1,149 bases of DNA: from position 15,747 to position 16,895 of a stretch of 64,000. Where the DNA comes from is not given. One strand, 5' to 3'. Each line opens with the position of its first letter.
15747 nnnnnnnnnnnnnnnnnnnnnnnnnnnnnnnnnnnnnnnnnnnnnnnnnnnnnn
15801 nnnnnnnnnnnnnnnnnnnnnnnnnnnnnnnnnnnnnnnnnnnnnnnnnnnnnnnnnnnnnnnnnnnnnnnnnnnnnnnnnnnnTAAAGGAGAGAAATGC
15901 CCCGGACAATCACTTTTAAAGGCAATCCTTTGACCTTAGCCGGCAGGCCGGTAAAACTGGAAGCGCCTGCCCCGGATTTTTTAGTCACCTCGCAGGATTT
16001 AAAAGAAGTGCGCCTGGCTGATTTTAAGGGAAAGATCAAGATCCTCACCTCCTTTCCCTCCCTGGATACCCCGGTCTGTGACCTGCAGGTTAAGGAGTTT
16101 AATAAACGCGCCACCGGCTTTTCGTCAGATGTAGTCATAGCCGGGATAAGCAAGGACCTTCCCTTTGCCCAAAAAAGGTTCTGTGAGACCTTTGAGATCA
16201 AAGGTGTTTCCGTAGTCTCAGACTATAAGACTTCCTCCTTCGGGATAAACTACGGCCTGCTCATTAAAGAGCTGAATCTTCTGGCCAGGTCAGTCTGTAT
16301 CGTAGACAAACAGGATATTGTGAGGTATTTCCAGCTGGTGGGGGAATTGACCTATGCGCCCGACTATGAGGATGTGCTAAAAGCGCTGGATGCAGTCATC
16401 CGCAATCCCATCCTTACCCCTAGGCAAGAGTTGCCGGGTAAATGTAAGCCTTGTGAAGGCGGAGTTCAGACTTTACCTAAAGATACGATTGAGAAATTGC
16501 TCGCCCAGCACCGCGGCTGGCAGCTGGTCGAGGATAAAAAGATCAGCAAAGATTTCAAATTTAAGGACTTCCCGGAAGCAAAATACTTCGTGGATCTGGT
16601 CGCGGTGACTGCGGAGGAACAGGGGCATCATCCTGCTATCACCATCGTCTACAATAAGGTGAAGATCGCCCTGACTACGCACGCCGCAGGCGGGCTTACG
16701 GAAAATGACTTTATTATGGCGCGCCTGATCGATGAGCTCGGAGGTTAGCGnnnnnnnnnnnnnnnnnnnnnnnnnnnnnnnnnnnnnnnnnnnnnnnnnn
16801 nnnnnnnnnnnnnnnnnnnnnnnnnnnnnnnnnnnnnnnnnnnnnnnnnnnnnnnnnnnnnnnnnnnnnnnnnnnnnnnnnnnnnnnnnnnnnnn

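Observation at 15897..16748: Fusion of thiol peroxidase Tpx with a pterin-4a-carbinolamine dehydratase (DCoH) domain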

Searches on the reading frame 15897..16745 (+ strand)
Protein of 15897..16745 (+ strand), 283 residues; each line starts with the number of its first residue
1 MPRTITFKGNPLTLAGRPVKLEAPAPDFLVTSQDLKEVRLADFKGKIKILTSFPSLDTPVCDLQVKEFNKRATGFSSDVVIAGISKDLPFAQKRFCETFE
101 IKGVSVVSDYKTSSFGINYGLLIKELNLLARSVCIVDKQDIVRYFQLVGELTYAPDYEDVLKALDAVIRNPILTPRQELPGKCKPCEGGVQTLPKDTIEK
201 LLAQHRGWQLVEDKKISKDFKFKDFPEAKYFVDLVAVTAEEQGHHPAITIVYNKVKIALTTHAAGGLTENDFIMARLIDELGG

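Call 3: search_protein_families(library=pfam, proteins=[window:15897-16745:+], max_evalue=0.01)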
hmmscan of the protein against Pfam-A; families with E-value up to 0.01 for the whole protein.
window:15897-16745:+ (283 aa): 3 families
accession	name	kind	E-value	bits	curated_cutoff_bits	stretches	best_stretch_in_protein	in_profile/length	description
PF01329.24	Pterin_4a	-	6.7e-31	106.7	26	1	192-281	2-91/91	Pterin 4 alpha carbinolamine dehydratase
PF08534.16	Redoxin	-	8.1e-21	74.8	26.6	1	23-161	4-148/148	Redoxin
PF00578.27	AhpC-TSA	-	2.7e-20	73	26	1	23-144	3-123/124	AhpC/TSA family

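Call 4: search_protein_families(library=ncbifam, proteins=[window:15897-16745:+], max_evalue=0.01)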
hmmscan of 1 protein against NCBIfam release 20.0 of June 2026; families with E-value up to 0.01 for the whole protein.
window:15897-16745:+ (283 aa): 14 families
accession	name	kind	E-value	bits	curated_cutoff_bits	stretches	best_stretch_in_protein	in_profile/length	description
NF001808.0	PRK00522.1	equivalog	2.6e-52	176.6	123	1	4-165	3-166/167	thiol peroxidase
NF045827.1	perox_SUH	exception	2.6e-36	124.7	298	1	4-166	3-167/178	thiol peroxidase Prx-SUH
NF002019.0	PRK00823.1-4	equivalog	6.3e-27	94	137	1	182-281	11-111/116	4a-hydroxytetrahydrobiopterin dehydratase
NF002017.0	PRK00823.1-2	equivalog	3e-26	91.3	80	1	191-281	3-92/94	4a-hydroxytetrahydrobiopterin dehydratase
NF002018.0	PRK00823.1-3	equivalog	7.9e-25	86.7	108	1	191-281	4-95/98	4a-hydroxytetrahydrobiopterin dehydratase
NF002020.0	PRK00823.1-5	equivalog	3.2e-22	78.8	146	1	191-281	13-104/111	4a-hydroxytetrahydrobiopterin dehydratase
NF002016.0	PRK00823.1-1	equivalog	2.4e-20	72.8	133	1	182-281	8-110/113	4a-hydroxytetrahydrobiopterin dehydratase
NF053650.1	PerredPrxQDein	equivalog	2.4e-07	30.8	260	1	26-111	2-86/148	thioredoxin-dependent peroxiredoxin PrxQ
NF009669.0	PRK13190.1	equivalog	4.4e-07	29.3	261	1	18-194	2-179/203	putative peroxiredoxin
NF006960.0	PRK09437.1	equivalog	5.6e-07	29.6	140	1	20-109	5-94/156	thioredoxin-dependent thiol peroxidase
NF009668.0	PRK13189.1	equivalog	3.7e-06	26.3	211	1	21-165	12-161/224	peroxiredoxin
TIGR03137.1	AhpC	equivalog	0.00031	20.5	272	1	34-148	20-137/187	alkyl hydroperoxide reductase subunit C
NF010122.0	PRK13599.1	equivalog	0.00035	20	456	1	29-100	18-89/220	peroxiredoxin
NF040737.1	peroxi_PrxU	equivalog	0.00046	20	270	1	19-146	36-172/233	thioredoxin-dependent peroxiredoxin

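Call 5: find_homologous_proteins(query=window:15897-16745:+, max_evalue=0.00001)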
Query window:15897-16745:+ (283 aa): 3839 proteins with E <= 0.00001 among 4979 candidates; the best 120 are listed.
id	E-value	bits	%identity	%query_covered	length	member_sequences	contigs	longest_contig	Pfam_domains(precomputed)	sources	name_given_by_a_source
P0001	2.3e-185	632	100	100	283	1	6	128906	PF08534.17,PF01329.25,PF00578.28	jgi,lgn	-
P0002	2.3e-144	498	77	100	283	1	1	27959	PF08534.17,PF01329.25,PF00578.28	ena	-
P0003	5.4e-144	497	77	100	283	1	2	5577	PF08534.17,PF01329.25,PF00578.28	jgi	jgi:thiol peroxidase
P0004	1.5e-143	495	77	100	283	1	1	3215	PF08534.17,PF01329.25,PF00578.28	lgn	-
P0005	6.8e-143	493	76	100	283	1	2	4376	PF08534.17,PF01329.25,PF00578.28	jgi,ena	-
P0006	7.5e-141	486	75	100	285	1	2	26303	PF08534.17,PF01329.25,PF00578.28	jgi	jgi:thiol peroxidase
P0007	6.4e-139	480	76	100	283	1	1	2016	PF08534.17,PF01329.25,PF00578.28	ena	-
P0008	9.9e-138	476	77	100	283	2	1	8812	PF08534.17,PF01329.25,PF00578.28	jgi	-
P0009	7.0e-137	473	74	100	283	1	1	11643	PF08534.17,PF01329.25,PF00578.28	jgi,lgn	jgi:thiol peroxidase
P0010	4.1e-136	471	73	100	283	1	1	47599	PF08534.17,PF01329.25,PF00578.28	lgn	-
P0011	4.7e-136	471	73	100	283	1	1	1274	PF08534.17,PF01329.25,PF00578.28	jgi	-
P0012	9.2e-136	470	73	100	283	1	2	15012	PF08534.17,PF01329.25,PF00578.28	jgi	-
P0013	1.8e-135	469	73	100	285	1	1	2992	PF08534.17,PF01329.25,PF00578.28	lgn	-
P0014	2.3e-135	468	72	100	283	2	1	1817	PF08534.17,PF01329.25,PF00578.28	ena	-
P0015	3.7e-135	468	74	100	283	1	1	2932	PF08534.17,PF01329.25,PF00578.28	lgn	-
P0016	4.1e-135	467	72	100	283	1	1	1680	PF08534.17,PF01329.25,PF00578.28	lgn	-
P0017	4.4e-135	467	72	100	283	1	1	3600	PF08534.17,PF01329.25,PF00578.28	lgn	-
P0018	4.7e-135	467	74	100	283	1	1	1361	PF08534.17,PF01329.25,PF00578.28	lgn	-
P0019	6.7e-135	467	73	99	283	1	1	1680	PF08534.17,PF01329.25,PF00578.28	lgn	-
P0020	9.2e-135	466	72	99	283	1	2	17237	PF08534.17,PF01329.25,PF00578.28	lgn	-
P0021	1.7e-134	465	72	100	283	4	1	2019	PF08534.17,PF01329.25,PF00578.28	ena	-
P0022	5.1e-134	464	72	100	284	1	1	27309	PF08534.17,PF01329.25,PF00578.28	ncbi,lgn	-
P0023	5.2e-134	464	72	99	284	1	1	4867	PF08534.17,PF01329.25,PF00578.28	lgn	-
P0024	9.4e-134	463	72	100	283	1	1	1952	PF08534.17,PF01329.25,PF00578.28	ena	-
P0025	1.1e-133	463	74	100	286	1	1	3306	PF08534.17,PF01329.25,PF00578.28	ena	-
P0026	1.1e-133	463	72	100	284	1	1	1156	PF08534.17,PF01329.25,PF00578.28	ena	-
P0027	2.0e-133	462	72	100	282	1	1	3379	PF08534.17,PF01329.25,PF00578.28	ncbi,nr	ncbi:MAG: thiol peroxidase [Candidatus Omnitrophica bacterium]|nr:thiol peroxidase [Candidatus Omnit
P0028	4.0e-133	461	71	100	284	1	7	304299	PF08534.17,PF01329.25,PF00578.28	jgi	-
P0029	4.5e-133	461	73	99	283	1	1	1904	PF08534.17,PF01329.25,PF00578.28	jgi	jgi:thiol peroxidase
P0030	4.6e-133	461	71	100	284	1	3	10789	PF08534.17,PF01329.25,PF00578.28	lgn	-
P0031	5.6e-133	460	72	100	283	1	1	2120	PF08534.17,PF01329.25,PF00578.28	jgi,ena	-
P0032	6.9e-133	460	71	100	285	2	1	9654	PF08534.17,PF01329.25,PF00578.28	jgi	jgi:thiol peroxidase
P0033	7.1e-133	460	73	100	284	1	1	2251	PF08534.17,PF01329.25,PF00578.28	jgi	jgi:thiol peroxidase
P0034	7.6e-133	460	72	100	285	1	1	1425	PF08534.17,PF01329.25,PF00578.28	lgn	-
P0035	8.2e-133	460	71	100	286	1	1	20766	PF08534.17,PF01329.25,PF00578.28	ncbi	ncbi:MAG: thiol peroxidase [Candidatus Omnitrophota bacterium]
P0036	1.3e-132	459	72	100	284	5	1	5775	PF08534.17,PF01329.25,PF00578.28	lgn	-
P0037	1.9e-132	459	74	99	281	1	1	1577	PF08534.17,PF01329.25,PF00578.28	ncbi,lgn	-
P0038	2.8e-132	458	70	100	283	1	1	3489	PF08534.17,PF01329.25,PF00578.28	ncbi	-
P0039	4.1e-132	458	70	100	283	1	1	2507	PF08534.17,PF01329.25,PF00578.28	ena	-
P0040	4.3e-132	458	71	100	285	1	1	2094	PF08534.17,PF01329.25,PF00578.28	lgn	-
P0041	4.6e-132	457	71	100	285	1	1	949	PF08534.17,PF01329.25,PF00578.28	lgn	-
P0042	5.2e-132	457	71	100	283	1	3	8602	PF08534.17,PF01329.25,PF00578.28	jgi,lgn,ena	jgi:thiol peroxidase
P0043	7.1e-132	457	71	100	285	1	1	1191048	PF08534.17,PF01329.25,PF00578.28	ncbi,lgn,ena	-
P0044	7.3e-132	457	72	100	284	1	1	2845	PF08534.17,PF01329.25,PF00578.28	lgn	-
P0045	8.1e-132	457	73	100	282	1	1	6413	PF08534.17,PF01329.25,PF00578.28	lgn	-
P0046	9.8e-132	456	70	100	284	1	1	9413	PF08534.17,PF01329.25,PF00578.28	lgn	-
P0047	1.0e-131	456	71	100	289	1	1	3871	PF08534.17,PF01329.25,PF00578.28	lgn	-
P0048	1.2e-131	456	72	100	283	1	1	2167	PF08534.17,PF01329.25,PF00578.28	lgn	-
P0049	1.4e-131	456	73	99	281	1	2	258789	PF08534.17,PF01329.25,PF00578.28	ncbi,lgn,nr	ncbi:MAG: thiol peroxidase [Candidatus Omnitrophica bacterium]|nr:thiol peroxidase [Candidatus Omnit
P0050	1.6e-131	456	70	100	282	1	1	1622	PF08534.17,PF01329.25,PF00578.28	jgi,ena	-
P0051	1.8e-131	456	71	100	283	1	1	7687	PF08534.17,PF01329.25,PF00578.28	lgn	-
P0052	2.4e-131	455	72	99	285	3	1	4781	PF08534.17,PF01329.25,PF00578.28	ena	-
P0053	2.6e-131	455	72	98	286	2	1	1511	PF08534.17,PF01329.25,PF00578.28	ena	-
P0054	3.6e-131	455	69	100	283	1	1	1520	PF08534.17,PF01329.25,PF00578.28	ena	-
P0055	3.8e-131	454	70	99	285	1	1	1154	PF08534.17,PF01329.25,PF00578.28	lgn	-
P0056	4.0e-131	454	73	99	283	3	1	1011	PF08534.17,PF01329.25,PF00578.28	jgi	jgi:thiol peroxidase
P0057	5.2e-131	454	70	100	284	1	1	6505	PF08534.17,PF01329.25,PF00578.28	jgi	jgi:thioredoxin-dependent peroxiredoxin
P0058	5.3e-131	454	70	100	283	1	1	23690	PF08534.17,PF01329.25,PF00578.28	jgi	-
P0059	6.1e-131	454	71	99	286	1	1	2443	PF08534.17,PF01329.25,PF00578.28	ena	-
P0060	6.2e-131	454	72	99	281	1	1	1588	PF08534.17,PF01329.25,PF00578.28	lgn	-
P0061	6.3e-131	454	73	99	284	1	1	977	PF08534.17,PF01329.25,PF00578.28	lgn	-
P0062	6.3e-131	454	71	99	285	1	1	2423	PF08534.17,PF01329.25,PF00578.28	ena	-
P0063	6.4e-131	454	70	100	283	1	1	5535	PF08534.17,PF01329.25,PF00578.28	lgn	-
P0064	8.3e-131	453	73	99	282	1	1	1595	PF08534.17,PF01329.25,PF00578.28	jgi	jgi:thiol peroxidase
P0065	9.4e-131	453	70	100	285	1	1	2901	PF08534.17,PF01329.25,PF00578.28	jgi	-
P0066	9.9e-131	453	71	99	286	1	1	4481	PF08534.17,PF01329.25,PF00578.28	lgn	-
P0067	1.0e-130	453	70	100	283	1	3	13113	PF08534.17,PF01329.25,PF00578.28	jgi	jgi:thiol peroxidase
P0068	1.0e-130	453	69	100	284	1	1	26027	PF08534.17,PF01329.25,PF00578.28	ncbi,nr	ncbi:MAG: thiol peroxidase [Candidatus Omnitrophica bacterium]|nr:thiol peroxidase [Candidatus Omnit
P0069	1.1e-130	453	68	100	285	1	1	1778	PF08534.17,PF01329.25,PF00578.28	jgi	-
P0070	1.1e-130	453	71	100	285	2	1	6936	PF08534.17,PF01329.25,PF00578.28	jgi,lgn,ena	-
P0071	1.8e-130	452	71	100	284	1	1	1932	PF08534.17,PF01329.25,PF00578.28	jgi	-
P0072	2.0e-130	452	71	100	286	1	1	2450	PF08534.17,PF01329.25,PF00578.28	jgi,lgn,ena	-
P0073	2.3e-130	452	71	100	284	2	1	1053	PF08534.17,PF01329.25,PF00578.28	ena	-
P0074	2.4e-130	452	72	100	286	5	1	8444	PF08534.17,PF01329.25,PF00578.28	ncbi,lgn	-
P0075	2.4e-130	452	73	98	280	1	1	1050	PF08534.17,PF01329.25,PF00578.28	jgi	jgi:thiol peroxidase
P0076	2.6e-130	452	70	100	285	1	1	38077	PF08534.17,PF01329.25,PF00578.28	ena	-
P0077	3.3e-130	451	69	100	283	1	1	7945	PF08534.17,PF01329.25,PF00578.28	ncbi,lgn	-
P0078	3.4e-130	451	69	100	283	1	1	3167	PF08534.17,PF01329.25,PF00578.28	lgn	-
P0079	3.5e-130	451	70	100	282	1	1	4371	PF08534.17,PF01329.25,PF00578.28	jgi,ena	-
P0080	3.8e-130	451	70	100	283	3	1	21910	PF08534.17,PF01329.25,PF00578.28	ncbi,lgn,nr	ncbi:MAG: thiol peroxidase [Candidatus Omnitrophica bacterium]|nr:thiol peroxidase [Candidatus Omnit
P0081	4.5e-130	451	71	98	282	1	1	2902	PF08534.17,PF01329.25,PF00578.28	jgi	-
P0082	5.3e-130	451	68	100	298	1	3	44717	PF08534.17,PF01329.25,PF00578.28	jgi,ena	jgi:thiol peroxidase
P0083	6.1e-130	450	70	99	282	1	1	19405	PF08534.17,PF01329.25,PF00578.28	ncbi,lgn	-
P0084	7.3e-130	450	71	100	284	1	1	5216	PF08534.17,PF01329.25,PF00578.28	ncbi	-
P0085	7.7e-130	450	70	100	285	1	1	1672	PF08534.17,PF01329.25,PF00578.28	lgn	-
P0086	8.0e-130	450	69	100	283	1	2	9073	PF08534.17,PF01329.25,PF00578.28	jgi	jgi:thiol peroxidase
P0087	8.6e-130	450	70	100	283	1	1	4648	PF08534.17,PF01329.25,PF00578.28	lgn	-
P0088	8.7e-130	450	70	99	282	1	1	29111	PF08534.17,PF01329.25,PF00578.28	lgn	-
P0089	8.8e-130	450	70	99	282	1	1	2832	PF08534.17,PF01329.25,PF00578.28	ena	-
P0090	8.8e-130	450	71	100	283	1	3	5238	PF08534.17,PF01329.25,PF00578.28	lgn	-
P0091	8.8e-130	450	71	99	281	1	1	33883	PF08534.17,PF01329.25,PF00578.28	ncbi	ncbi:MAG: thiol peroxidase [Candidatus Omnitrophota bacterium]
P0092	1.1e-129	450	71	100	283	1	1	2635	PF08534.17,PF01329.25,PF00578.28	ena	-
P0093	1.1e-129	450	70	99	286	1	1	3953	PF08534.17,PF01329.25,PF00578.28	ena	-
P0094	1.4e-129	449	70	99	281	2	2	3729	PF08534.17,PF01329.25,PF00578.28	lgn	-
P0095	1.5e-129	449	70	100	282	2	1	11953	PF08534.17,PF01329.25,PF00578.28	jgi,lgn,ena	-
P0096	1.6e-129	449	71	99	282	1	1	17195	PF08534.17,PF01329.25,PF00578.28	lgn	-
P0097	1.8e-129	449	69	100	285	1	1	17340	PF08534.17,PF01329.25,PF00578.28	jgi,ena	-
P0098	2.2e-129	449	71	99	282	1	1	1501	PF08534.17,PF01329.25,PF00578.28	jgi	-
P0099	2.2e-129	449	70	99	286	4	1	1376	PF08534.17,PF01329.25,PF00578.28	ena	-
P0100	2.2e-129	449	70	100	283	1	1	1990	PF08534.17,PF01329.25,PF00578.28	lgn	-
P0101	2.3e-129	449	70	99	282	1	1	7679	PF08534.17,PF01329.25,PF00578.28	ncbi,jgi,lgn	ncbi:MAG: thiol peroxidase [Candidatus Omnitrophota bacterium]|jgi:thiol peroxidase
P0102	2.4e-129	449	70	100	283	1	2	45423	PF08534.17,PF01329.25,PF00578.28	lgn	-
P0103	2.4e-129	449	72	100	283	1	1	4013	PF08534.17,PF01329.25,PF00578.28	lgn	-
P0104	2.7e-129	448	70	100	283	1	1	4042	PF08534.17,PF01329.25,PF00578.28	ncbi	-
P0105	3.2e-129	448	69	100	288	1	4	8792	PF08534.17,PF01329.25,PF00578.28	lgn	-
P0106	3.2e-129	448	69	100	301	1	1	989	PF08534.17,PF01329.25,PF00578.28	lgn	-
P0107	3.3e-129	448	71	100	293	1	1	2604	PF08534.17,PF01329.25,PF00578.28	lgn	-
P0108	3.3e-129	448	70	100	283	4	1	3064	PF08534.17,PF01329.25,PF00578.28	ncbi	-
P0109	3.4e-129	448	70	100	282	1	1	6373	PF08534.17,PF01329.25,PF00578.28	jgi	jgi:thiol peroxidase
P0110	3.6e-129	448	70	99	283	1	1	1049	PF08534.17,PF01329.25,PF00578.28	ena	-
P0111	3.7e-129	448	72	99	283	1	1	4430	PF08534.17,PF01329.25,PF00578.28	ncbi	-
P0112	3.7e-129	448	69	100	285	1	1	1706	PF08534.17,PF01329.25,PF00578.28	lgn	-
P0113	5.7e-129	447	70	100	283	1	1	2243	PF08534.17,PF01329.25,PF00578.28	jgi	-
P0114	6.7e-129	447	70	100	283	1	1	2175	PF08534.17,PF01329.25,PF00578.28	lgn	-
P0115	7.1e-129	447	69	99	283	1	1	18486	PF08534.17,PF01329.25,PF00578.28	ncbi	-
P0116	8.2e-129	447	70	100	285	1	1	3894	PF08534.17,PF01329.25,PF00578.28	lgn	-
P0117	8.7e-129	447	68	100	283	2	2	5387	PF08534.17,PF01329.25,PF00578.28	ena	-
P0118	9.2e-129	447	69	100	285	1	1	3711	PF08534.17,PF01329.25,PF00578.28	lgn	-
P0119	1.2e-128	446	67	100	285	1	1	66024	PF08534.17,PF01329.25,PF00578.28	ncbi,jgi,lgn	ncbi:MAG: thiol peroxidase [Candidatus Omnitrophota bacterium]|jgi:thiol peroxidase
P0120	1.8e-128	446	71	98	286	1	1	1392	PF08534.17,PF01329.25,PF00578.28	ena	-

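Call 14: find_related_loci(query=A1, collection=genome_contigs, flank=6000)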
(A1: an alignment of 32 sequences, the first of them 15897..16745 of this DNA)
Query A1 (283 aa) in genome_contigs; peptide patterns used: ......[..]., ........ (x = any residue, [..] = any of these).
599 stretches matched a pattern (row limit reached: there are more); 596 encode a relative of the query (tblastn E <= 1e-3); the best 80 are kept; 80 distinct loci.
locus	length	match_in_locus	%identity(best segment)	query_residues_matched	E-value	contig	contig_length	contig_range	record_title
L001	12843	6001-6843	74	1-281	6e-139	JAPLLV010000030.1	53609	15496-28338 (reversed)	MAG: Candidatus Omnitrophota bacterium isolate LacPavin_0920_WC90_MAG_47_10 LacPavin_0920_WC90_scaffold_1319622, whole g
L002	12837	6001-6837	71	3-281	1e-136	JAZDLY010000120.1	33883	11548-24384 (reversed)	MAG: Candidatus Omnitrophota bacterium isolate MEGAHIT-group-0.624 k141_6932270, whole genome shotgun sequence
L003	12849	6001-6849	67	1-283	3e-134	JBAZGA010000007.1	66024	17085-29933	MAG: Candidatus Omnitrophota bacterium isolate SO_2017_LW3_33 NODE_861_length_66024_cov_1.325645_LW162_2017, whole genom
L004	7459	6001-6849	69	1-283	1e-133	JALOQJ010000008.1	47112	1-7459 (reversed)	MAG: Candidatus Omnitrophota bacterium isolate Prado152 scaffold_990, whole genome shotgun sequence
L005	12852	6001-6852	69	1-283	2e-131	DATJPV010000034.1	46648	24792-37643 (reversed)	MAG TPA_asm: Patescibacteria group bacterium isolate SMAG_U14922 k141_861645, whole genome shotgun sequence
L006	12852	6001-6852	66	1-283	5e-131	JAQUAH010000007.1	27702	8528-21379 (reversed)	MAG: Candidatus Omnitrophota bacterium isolate STC_8 NODE_3486_length_27702_cov_2.905567_Sandtown_C, whole genome shotgu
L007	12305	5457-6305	67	1-283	8e-131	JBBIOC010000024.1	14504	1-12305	MAG: Candidatus Omnitrophota bacterium isolate RVF170221_bin_270 NODE_491_length_14504_cov_3.884490, whole genome shotgu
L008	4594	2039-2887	66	1-281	9e-131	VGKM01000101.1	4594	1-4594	MAG: Candidatus Omnitrophota bacterium isolate K_DeepCast_150m_m1_084 K_DeepCast_150m_m1_084_Ga0194126_10040378, whole g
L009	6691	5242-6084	66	1-281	1e-125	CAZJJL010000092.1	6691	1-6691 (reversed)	MAG TPA_asm: uncultured Planctomycetales bacterium isolate SRP278252_co1_68 genome assembly, contig: NODE_21947_length_6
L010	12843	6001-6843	65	3-283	2e-125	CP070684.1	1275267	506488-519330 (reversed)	MAG: Candidatus Omnitrophota bacterium isolate bin66 chromosome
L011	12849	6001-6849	66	1-283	5e-125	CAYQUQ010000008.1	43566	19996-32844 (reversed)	MAG TPA_asm: uncultured Planctomycetia bacterium isolate SRP200020_co1_304 genome assembly, contig: NODE_1114_length_435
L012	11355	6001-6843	66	1-281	2e-123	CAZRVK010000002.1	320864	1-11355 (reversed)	MAG TPA_asm: uncultured Planctomycetales bacterium isolate binchicken_co117_54 genome assembly, contig: NODE_19_length_3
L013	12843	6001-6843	65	1-281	9e-123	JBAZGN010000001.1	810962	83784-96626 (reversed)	MAG: Candidatus Omnitrophota bacterium isolate SO_2017_LW3_46 NODE_6_length_810962_cov_4.668257_LW162_2017, whole genome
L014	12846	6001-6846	61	1-283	3e-119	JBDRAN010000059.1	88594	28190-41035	MAG: Candidatus Omnitrophota bacterium isolate MEGAHIT-group-1.1004 k141_13059686, whole genome shotgun sequence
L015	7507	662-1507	63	1-282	4e-119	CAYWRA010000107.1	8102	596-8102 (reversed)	MAG TPA_asm: uncultured bacterium isolate binchicken_co261_19 genome assembly, contig: NODE_680_length_8102_cov_5.817199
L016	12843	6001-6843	64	1-281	1e-118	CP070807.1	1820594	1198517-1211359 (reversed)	MAG: Candidatus Omnitrophota bacterium isolate bin1292 chromosome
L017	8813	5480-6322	63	1-281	4e-117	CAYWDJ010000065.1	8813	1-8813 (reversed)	MAG TPA_asm: uncultured Planctomycetia bacterium isolate binchicken_co181_210 genome assembly, contig: NODE_16451_length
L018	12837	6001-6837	61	3-281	4e-115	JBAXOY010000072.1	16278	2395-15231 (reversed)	MAG: Chlamydiota bacterium isolate ELA517 MAG517_72, whole genome shotgun sequence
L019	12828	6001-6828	61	3-279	4e-115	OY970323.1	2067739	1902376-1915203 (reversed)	MAG: uncultured bacterium isolate MFD01231.bin.1.10 genome assembly, chromosome: 1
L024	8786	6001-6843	54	3-283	5e-105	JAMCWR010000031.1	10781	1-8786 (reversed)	MAG: Gammaproteobacteria bacterium isolate FK_Sedi_B_Bin.52 NODE_25280_length_10781_cov_3.45495, whole genome shotgun se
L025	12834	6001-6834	55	4-281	1e-102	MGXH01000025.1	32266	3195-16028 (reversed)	MAG: Gammaproteobacteria bacterium GWE2_42_36 gwe2_scaffold_1895, whole genome shotgun sequence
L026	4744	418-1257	50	3-282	8e-95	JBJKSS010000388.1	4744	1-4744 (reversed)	MAG: Spirochaetota bacterium isolate Bin_88 S1Ck127_1308345_flag_1_multi_7.0000_len_4744, whole genome shotgun sequence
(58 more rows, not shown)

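Call 17: search_protein_representatives(protein=window:15897-16745:+)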
Query: 283 residues. Proteins with E-value up to 0.001 (for the whole library): 9861; up to 1e-10: 2251; up to 1e-30: 134. The best 150 are listed.
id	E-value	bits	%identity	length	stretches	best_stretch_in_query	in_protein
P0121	2.4e-97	341.9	56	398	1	3-281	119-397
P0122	2.7e-97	341.8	56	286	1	5-281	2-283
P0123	1.5e-88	313.1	53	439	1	2-280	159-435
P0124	1.9e-85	302.9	64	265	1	2-210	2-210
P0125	2.0e-80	286.4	49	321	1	3-281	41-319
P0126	4.0e-80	285.4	45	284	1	1-280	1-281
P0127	2.1e-73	263.4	50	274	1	1-281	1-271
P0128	3.2e-72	259.5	45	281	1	3-281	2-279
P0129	1.6e-70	253.9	44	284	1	3-281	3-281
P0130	2.2e-68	247.0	44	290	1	1-279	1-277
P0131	6.1e-68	245.5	44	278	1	1-281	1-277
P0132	1.6e-67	244.1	44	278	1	1-280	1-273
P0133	4.6e-67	242.6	45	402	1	2-280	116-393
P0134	4.6e-65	236.0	44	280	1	1-280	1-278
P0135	5.1e-65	235.9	47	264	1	24-281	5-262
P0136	1.7e-64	234.2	40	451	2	5-164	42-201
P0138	1.7e-62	227.7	41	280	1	4-281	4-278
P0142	6.6e-56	206.0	43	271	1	4-279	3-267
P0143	2.1e-55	204.4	63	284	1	4-168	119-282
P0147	5.6e-50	186.6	36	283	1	6-281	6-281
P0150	1.5e-46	175.3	34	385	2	4-184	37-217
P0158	1.2e-42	162.6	51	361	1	5-167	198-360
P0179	2.3e-39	151.8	38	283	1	15-281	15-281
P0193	2.8e-37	144.9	41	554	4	190-279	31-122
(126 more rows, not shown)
